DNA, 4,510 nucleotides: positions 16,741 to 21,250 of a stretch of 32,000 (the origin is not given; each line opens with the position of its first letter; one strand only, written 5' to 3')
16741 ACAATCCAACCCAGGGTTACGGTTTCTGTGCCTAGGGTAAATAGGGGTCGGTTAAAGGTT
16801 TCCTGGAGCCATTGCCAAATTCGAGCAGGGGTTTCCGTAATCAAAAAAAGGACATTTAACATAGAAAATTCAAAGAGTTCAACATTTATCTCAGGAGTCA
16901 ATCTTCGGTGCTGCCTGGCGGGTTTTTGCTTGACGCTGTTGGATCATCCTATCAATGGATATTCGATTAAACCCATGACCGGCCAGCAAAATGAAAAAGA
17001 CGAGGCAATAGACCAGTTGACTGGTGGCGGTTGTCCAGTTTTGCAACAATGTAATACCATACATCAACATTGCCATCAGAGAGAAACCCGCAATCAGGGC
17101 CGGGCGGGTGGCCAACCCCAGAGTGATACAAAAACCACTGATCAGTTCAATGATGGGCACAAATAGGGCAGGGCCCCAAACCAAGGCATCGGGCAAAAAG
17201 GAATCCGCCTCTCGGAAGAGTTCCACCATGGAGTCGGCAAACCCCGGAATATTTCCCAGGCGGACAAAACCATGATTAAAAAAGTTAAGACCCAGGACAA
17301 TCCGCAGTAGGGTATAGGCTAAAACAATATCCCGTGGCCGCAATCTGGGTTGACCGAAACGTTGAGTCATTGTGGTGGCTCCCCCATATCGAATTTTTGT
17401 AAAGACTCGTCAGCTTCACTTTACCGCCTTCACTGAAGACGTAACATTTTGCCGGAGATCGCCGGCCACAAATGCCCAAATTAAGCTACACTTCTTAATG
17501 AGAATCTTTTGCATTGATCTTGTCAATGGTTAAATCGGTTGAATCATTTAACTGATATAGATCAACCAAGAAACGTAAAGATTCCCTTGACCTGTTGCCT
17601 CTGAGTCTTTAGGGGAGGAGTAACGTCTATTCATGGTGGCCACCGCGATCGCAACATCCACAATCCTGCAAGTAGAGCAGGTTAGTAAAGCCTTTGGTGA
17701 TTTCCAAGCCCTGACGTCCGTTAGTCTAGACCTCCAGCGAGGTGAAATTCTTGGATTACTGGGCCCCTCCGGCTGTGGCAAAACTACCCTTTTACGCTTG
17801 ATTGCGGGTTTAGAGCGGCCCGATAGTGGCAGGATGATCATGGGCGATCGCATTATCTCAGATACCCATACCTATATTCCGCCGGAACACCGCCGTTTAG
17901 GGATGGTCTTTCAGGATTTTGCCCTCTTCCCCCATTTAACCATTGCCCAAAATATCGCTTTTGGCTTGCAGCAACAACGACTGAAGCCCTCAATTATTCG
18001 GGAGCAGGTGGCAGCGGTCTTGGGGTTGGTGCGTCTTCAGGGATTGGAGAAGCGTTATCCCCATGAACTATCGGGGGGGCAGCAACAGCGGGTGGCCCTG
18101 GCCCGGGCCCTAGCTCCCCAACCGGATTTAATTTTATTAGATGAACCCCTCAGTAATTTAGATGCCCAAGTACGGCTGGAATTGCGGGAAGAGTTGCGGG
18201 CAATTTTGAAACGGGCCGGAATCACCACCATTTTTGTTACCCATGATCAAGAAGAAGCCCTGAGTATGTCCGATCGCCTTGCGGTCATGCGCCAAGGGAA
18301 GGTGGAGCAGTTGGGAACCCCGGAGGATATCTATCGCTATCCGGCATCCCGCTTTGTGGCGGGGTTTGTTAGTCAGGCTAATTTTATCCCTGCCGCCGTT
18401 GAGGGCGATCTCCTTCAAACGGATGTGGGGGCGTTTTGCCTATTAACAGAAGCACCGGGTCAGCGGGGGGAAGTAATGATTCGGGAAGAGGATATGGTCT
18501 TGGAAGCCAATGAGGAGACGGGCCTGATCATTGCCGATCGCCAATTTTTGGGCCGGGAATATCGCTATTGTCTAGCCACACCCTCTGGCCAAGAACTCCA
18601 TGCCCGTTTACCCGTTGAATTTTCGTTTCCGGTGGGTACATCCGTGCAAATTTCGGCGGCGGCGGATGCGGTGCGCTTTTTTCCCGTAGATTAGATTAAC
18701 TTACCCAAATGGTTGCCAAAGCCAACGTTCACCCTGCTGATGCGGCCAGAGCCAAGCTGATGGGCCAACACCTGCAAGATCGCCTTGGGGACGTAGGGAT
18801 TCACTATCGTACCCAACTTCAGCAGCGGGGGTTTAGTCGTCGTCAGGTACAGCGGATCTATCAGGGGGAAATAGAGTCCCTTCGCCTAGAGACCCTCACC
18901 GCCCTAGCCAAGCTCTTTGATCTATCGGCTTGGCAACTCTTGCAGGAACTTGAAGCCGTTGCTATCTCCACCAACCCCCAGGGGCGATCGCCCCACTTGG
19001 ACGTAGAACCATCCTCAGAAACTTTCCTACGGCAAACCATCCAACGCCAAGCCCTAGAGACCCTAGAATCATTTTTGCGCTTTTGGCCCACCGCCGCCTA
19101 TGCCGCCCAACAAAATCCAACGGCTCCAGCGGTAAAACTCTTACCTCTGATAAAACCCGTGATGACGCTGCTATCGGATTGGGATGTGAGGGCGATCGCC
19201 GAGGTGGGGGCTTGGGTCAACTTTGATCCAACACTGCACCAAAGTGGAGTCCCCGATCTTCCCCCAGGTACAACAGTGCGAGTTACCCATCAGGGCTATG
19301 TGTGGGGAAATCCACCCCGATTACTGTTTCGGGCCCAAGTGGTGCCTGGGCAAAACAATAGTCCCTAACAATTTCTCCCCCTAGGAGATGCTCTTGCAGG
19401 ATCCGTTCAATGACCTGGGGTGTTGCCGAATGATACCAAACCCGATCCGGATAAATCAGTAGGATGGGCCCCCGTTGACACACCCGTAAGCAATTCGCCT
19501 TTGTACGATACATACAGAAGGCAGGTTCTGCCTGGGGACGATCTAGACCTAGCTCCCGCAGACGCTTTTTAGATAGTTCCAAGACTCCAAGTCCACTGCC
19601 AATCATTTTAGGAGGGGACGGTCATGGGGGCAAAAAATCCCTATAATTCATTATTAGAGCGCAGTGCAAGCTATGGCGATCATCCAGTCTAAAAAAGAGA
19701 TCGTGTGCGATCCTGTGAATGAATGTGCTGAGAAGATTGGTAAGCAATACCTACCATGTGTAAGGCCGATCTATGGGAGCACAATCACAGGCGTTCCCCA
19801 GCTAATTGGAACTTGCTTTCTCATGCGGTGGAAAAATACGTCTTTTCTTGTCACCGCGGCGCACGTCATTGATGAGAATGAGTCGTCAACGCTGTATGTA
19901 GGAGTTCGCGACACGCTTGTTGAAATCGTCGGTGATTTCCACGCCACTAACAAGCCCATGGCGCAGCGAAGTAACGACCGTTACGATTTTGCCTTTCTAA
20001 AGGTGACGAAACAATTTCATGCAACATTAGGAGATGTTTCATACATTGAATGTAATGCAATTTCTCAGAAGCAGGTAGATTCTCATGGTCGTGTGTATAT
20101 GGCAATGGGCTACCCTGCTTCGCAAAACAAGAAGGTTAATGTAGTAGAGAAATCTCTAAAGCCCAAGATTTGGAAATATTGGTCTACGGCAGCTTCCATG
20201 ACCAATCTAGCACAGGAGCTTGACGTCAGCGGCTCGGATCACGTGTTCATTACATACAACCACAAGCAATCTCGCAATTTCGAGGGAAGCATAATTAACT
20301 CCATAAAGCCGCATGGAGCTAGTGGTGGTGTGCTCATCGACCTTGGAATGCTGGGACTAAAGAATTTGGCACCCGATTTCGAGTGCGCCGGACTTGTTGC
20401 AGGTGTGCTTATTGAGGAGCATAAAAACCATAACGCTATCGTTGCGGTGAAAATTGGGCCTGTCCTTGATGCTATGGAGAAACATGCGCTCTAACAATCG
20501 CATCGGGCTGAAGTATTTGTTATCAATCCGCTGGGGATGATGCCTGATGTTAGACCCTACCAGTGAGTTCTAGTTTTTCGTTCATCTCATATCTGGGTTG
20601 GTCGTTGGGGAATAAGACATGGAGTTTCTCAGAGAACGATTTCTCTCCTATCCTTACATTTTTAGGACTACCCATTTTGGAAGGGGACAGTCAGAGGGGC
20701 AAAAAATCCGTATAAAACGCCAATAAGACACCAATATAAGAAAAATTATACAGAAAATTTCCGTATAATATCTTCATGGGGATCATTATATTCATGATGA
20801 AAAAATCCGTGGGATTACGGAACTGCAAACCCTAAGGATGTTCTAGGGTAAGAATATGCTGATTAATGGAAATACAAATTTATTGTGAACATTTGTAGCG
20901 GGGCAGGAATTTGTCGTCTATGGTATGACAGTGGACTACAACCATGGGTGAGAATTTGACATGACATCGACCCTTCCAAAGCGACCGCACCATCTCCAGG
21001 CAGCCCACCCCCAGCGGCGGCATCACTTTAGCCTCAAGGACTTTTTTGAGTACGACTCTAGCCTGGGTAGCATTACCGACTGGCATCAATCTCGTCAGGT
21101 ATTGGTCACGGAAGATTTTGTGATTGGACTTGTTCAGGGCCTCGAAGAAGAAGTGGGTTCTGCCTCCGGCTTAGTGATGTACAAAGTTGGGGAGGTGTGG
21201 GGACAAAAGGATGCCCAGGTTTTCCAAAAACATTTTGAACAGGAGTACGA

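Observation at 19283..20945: Thioredoxin-like [2Fe-2S] ferredoxin gene apparently split by an insertion of about 1.3 kb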

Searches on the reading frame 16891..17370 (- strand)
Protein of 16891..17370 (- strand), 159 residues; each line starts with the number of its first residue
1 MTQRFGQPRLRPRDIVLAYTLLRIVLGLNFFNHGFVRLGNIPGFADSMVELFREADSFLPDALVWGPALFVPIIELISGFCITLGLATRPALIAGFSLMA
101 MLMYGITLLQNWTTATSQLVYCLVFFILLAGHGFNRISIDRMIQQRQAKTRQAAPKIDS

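Call 62: search_protein_families(library=pfam, proteins=[window:16891-17370:-], max_evalue=0.01)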
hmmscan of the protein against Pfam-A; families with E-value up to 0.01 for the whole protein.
window:16891-17370:- (159 aa): 3 families
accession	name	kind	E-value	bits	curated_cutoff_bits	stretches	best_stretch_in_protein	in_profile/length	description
PF07681.17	DoxX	-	6.7e-08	33.5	23.6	1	20-103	3-80/85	DoxX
PF07291.16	MauE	-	0.00017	22.4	27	1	18-109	4-90/128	Methylamine utilisation protein MauE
PF05313.17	Pox_P21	-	0.0043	17.1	27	1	67-148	92-173/189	Poxvirus P21 membrane protein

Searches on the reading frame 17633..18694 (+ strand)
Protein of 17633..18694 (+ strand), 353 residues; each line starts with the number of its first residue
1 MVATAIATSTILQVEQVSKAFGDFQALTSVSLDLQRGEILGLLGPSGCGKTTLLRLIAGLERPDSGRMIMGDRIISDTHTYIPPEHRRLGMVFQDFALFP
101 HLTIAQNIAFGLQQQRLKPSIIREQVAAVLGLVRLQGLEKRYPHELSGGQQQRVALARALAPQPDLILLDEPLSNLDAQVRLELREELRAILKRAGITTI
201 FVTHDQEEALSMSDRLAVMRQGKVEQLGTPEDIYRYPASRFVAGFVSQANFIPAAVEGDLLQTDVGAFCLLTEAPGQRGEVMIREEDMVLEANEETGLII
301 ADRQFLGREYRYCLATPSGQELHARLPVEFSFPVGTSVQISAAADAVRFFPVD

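Call 54: search_protein_families(library=pfam, proteins=[P0154], max_evalue=0.1)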
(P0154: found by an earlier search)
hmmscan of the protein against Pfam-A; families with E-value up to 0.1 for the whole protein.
P0154 (139 aa): 1 family
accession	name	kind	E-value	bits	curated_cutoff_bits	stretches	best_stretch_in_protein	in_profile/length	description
PF01257.25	2Fe-2S_thioredx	-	0.036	14.4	24.8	1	61-104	102-143/145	Thioredoxin-like [2Fe-2S] ferredoxin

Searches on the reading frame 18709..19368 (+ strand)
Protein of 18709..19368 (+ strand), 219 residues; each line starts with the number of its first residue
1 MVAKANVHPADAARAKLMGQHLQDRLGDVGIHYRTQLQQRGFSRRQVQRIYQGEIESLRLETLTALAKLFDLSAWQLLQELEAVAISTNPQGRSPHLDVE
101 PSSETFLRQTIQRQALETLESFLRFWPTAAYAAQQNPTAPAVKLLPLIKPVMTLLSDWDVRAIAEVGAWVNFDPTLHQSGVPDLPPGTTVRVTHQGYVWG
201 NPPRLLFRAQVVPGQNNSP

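Call 3: search_protein_families(library=pfam, proteins=[window:18709-19368:+], max_evalue=1)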
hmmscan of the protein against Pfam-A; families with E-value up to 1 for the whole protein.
window:18709-19368:+ (219 aa): 2 families
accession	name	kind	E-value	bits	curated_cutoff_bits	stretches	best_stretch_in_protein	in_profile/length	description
PF13443.12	HTH_26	-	7.8e-05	23.3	22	1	22-73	2-53/63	Cro/C1-type HTH DNA-binding domain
PF21179.3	BldD-like_C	-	0.0017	18.6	27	1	46-83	28-66/70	DNA-binding protein BldD-like, C-terminal domain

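Call 38: search_protein_families(library=ncbifam, proteins=[window:18709-19368:+], max_evalue=0.1)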
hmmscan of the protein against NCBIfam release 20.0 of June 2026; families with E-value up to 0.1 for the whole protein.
window:18709-19368:+ (219 aa): 1 family
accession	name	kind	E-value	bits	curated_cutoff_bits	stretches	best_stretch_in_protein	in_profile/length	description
NF050110.1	TransRegBldD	equivalog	0.084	12.6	250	0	44-86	109-152/162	transcriptional regulator BldD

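Call 54: search_protein_families(library=pfam, proteins=[P0154], max_evalue=0.1)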
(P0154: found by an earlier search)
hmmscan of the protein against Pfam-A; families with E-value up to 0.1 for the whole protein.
P0154 (139 aa): 1 family
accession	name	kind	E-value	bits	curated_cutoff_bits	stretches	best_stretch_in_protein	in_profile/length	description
PF01257.25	2Fe-2S_thioredx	-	0.036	14.4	24.8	1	61-104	102-143/145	Thioredoxin-like [2Fe-2S] ferredoxin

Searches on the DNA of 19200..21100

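Call 34: search_rna_families(source=window, start=19200, end=21100, threshold=evalue, max_evalue=1)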
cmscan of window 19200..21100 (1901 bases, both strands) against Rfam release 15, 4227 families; matches with E-value up to 1: 0.
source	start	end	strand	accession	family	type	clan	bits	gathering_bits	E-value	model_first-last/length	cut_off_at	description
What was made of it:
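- On Gene split by an insertion (mobile element, intron or intein) with both halves in place: No Rfam match at E<=1 in 19200-21100 (call 34).
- Rfam finds no intron or other RNA family in 19200-21100 (call 34).
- Tried and rejected: Nothing found (call 34).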

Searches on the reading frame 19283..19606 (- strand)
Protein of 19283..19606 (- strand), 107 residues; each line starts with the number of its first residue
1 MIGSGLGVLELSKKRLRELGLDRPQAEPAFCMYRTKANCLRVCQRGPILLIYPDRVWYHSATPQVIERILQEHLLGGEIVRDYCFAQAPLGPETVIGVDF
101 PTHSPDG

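Call 3: search_protein_families(library=pfam, proteins=[window:19283-19606:-], max_evalue=1)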
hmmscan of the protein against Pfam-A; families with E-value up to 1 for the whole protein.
window:19283-19606:- (107 aa): 1 family
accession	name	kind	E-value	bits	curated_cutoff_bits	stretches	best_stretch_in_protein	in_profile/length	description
PF01257.25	2Fe-2S_thioredx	-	0.02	15.2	24.8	1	16-72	89-143/145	Thioredoxin-like [2Fe-2S] ferredoxin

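Call 38: search_protein_families(library=ncbifam, proteins=[window:19283-19606:-], max_evalue=0.1)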
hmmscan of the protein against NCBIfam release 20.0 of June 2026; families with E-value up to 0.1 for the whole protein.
window:19283-19606:- (107 aa): 3 families
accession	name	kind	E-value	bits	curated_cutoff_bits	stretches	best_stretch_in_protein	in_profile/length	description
NF041612.1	fdxn_Clost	equivalog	1.1e-10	41.9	150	1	35-81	52-98/102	2Fe-2S ferredoxin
NF041613.1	fdxn_Azotob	equivalog_domain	8e-08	32.5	195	1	35-82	52-99/107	2Fe-2S ferredoxin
TIGR01958.1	nuoE_fam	subfamily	0.056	13.6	142.4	1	23-72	99-146/148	NADH-quinone oxidoreductase subunit NuoE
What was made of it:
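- On Thioredoxin-like [2Fe-2S] ferredoxin (functional member): NCBIfam fdxn_Clost E=1e-10 is below its cut-off (call 38).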
